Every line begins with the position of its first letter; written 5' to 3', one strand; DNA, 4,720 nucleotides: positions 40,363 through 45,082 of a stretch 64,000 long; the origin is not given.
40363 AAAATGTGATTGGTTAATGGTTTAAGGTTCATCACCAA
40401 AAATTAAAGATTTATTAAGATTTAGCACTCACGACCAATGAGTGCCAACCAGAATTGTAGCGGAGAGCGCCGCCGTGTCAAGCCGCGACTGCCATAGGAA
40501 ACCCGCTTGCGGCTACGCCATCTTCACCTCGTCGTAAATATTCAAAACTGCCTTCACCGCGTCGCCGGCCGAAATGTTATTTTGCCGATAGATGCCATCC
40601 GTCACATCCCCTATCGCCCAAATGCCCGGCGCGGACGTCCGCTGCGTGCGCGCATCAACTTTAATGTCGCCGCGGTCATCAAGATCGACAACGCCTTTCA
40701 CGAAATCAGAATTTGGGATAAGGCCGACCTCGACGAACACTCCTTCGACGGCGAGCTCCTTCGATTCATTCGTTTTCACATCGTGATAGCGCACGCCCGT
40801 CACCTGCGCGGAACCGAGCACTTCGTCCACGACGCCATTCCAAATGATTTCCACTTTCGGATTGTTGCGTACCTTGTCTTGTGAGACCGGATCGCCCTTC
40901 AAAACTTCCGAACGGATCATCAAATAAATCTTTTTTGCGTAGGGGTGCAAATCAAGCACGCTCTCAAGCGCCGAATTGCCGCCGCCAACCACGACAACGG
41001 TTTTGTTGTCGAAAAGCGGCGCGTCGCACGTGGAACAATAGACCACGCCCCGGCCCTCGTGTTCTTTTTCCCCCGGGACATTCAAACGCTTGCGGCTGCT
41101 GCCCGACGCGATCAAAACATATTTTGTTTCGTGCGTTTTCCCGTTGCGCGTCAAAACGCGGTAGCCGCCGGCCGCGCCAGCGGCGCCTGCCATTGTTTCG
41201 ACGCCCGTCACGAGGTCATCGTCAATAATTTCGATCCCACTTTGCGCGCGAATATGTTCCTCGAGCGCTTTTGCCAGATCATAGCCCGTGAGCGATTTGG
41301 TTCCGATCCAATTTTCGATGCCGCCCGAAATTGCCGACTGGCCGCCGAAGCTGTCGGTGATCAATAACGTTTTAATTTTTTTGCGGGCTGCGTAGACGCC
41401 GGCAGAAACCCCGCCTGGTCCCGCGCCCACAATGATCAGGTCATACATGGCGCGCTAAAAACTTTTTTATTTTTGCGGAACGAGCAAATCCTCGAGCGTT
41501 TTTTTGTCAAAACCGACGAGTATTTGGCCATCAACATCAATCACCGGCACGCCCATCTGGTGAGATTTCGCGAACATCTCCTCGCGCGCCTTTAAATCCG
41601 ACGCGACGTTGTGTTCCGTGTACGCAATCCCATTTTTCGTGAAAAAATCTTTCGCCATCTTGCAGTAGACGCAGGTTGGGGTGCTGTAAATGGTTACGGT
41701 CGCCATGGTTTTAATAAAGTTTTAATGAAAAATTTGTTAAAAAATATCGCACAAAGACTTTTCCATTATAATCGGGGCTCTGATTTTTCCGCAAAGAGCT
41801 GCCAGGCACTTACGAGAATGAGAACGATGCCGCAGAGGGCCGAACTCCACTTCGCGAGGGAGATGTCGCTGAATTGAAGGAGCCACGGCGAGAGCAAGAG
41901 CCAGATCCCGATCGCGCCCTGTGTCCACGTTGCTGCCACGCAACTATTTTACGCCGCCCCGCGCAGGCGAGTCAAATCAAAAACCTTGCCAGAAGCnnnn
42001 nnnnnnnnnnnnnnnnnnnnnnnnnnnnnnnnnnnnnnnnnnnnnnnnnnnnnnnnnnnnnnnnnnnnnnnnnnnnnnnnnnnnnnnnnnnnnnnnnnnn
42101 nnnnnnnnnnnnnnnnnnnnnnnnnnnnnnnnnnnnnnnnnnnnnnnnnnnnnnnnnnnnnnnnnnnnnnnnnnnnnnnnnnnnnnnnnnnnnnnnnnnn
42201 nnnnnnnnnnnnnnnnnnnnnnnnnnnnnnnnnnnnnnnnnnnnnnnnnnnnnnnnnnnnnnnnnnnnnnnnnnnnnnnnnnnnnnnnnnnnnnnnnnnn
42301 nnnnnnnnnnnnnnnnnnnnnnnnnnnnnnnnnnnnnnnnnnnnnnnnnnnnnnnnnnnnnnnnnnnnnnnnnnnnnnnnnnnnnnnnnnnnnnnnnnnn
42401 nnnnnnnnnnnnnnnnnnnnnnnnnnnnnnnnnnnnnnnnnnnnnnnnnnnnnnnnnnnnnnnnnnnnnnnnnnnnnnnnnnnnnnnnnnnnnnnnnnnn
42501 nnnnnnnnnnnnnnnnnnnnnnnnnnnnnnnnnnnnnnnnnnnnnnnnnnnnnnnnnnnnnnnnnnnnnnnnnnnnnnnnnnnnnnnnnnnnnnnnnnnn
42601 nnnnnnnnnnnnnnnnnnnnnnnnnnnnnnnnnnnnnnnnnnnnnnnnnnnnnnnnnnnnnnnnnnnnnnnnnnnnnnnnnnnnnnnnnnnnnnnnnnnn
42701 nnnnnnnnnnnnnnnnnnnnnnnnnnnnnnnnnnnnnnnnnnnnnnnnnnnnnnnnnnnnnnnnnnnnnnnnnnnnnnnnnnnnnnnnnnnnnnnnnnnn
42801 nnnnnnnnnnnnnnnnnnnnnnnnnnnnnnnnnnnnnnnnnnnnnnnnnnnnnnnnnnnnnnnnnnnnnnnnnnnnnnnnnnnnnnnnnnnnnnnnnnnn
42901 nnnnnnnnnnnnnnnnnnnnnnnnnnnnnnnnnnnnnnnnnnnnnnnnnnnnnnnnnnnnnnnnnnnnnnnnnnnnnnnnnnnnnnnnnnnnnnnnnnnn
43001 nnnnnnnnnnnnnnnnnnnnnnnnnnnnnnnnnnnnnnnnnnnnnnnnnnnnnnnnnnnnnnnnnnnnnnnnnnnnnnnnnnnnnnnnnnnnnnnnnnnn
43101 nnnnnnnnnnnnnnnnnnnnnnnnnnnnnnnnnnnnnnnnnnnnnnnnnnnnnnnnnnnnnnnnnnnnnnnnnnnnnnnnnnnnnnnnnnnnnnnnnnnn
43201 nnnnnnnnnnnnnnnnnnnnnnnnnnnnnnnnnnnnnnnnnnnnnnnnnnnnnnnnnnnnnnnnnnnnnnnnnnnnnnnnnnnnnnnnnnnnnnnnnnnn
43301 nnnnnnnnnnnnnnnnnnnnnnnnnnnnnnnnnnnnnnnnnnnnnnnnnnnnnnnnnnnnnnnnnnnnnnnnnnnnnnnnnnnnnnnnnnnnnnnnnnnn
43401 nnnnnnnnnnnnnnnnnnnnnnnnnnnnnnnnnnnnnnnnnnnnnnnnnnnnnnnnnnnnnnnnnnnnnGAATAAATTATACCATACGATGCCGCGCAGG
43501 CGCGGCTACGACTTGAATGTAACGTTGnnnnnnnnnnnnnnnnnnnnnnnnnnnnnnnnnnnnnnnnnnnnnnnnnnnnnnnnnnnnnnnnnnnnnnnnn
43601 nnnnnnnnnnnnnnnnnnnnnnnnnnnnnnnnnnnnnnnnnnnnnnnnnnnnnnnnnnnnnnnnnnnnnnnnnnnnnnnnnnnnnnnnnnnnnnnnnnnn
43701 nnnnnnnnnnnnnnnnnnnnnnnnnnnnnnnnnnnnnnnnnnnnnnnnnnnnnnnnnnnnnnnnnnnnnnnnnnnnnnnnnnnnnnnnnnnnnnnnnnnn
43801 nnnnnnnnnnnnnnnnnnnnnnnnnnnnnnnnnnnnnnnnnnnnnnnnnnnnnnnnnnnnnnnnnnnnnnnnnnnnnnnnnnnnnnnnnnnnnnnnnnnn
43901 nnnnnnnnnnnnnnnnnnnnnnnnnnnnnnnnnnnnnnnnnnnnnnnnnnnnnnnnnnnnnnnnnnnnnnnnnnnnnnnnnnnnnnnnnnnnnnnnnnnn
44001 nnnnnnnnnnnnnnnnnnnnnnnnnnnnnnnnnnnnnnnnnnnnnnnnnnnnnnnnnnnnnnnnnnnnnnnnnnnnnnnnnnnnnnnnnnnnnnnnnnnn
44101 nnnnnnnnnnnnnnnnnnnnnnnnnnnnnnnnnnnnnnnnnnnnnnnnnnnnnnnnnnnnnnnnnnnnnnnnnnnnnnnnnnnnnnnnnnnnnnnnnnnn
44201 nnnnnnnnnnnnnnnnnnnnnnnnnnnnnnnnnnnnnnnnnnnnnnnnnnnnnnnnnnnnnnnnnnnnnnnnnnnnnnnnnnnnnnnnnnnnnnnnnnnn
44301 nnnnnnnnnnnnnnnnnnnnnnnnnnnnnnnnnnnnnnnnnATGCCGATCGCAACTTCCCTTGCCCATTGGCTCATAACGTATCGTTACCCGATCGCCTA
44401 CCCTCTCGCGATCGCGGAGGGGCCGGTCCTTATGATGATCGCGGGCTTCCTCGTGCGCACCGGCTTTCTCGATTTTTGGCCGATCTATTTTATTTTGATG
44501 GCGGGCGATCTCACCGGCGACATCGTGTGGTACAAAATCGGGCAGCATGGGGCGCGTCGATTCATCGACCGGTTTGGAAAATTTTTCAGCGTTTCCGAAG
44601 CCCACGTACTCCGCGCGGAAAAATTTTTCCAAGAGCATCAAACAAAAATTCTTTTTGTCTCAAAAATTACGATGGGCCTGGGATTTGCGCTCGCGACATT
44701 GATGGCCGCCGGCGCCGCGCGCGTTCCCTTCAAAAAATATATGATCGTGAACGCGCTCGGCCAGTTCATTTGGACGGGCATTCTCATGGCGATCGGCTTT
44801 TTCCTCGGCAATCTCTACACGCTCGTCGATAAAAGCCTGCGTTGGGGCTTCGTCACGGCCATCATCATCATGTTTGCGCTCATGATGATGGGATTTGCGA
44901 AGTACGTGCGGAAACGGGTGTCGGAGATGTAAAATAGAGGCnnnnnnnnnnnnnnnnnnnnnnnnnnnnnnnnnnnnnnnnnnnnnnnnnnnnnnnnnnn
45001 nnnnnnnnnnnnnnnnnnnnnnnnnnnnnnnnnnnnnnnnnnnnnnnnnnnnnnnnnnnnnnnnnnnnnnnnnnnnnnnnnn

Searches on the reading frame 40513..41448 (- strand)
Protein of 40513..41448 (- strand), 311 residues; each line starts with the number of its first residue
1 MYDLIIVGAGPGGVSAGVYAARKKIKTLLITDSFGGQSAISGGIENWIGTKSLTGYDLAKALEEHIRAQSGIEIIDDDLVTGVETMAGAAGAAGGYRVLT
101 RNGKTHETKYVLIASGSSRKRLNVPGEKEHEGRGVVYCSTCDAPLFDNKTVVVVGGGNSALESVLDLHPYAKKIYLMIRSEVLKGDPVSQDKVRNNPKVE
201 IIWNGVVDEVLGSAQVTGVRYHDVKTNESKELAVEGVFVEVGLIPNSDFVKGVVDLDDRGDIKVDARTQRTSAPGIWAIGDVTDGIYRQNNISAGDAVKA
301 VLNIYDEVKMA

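Call 9: search_protein_families(library=pfam, proteins=[window:40513-41448:-], max_evalue=0.001)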
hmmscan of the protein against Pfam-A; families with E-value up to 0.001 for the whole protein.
window:40513-41448:- (311 aa): 7 families
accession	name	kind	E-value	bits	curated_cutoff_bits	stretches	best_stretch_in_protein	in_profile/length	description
PF07992.20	Pyr_redox_2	-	1.7e-41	143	26.1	1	2-288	1-282/291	Pyridine nucleotide-disulphide oxidoreductase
PF13738.12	Pyr_redox_3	-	8.1e-22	78.3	30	1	92-280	110-305/305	Pyridine nucleotide-disulphide oxidoreductase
PF00070.33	Pyr_redox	-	1.2e-11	45.4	22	1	151-222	2-80/82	Pyridine nucleotide-disulphide oxidoreductase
PF12831.13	FAD_oxidored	-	3.9e-05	23.6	27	1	3-49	1-48/416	FAD dependent oxidoreductase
PF00890.30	FAD_binding_2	-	4.5e-05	23.3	20.4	1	3-52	1-52/414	FAD binding domain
PF01134.28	GIDA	-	7.9e-05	22.3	22.1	0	3-33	1-31/391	Glucose inhibited division protein A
PF01946.23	Thi4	-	0.00027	20.7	26.2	1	3-39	19-58/235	Thi4 family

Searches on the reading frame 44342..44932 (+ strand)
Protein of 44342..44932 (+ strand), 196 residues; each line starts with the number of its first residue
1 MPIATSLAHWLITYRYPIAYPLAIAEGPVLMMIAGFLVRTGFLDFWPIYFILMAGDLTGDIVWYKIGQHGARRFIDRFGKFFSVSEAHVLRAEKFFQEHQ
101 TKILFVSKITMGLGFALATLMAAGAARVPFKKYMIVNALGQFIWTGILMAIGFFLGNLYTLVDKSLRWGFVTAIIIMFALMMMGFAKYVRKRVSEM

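Call 3: search_protein_families(library=pfam, proteins=[window:44342-44932:+], max_evalue=0.01)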
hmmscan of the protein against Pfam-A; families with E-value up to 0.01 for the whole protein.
window:44342-44932:+ (196 aa): 1 family
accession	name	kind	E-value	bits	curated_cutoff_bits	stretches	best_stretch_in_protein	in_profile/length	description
PF09335.16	VTT_dom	-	1.7e-13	51.5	33.9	1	29-152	5-121/123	VTT domain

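Call 5: search_protein_families(library=ncbifam, proteins=[window:44342-44932:+], max_evalue=0.001)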
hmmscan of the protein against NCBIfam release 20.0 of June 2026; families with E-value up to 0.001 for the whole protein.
window:44342-44932:+ (196 aa): 3 families
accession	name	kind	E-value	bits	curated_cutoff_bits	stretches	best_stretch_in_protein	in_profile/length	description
NF052604.1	UndecprPTUtpABac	equivalog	3.6e-17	63.1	250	1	29-186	33-187/198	undecaprenyl phosphate transporter UptA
NF052605.1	UndecprPTUptAStph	equivalog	1.2e-08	35.1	300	1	28-185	33-193/197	undecaprenyl phosphate transporter UptA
NF008102.0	PRK10847.1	equivalog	4.8e-08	33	236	1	28-192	52-211/219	DedA family protein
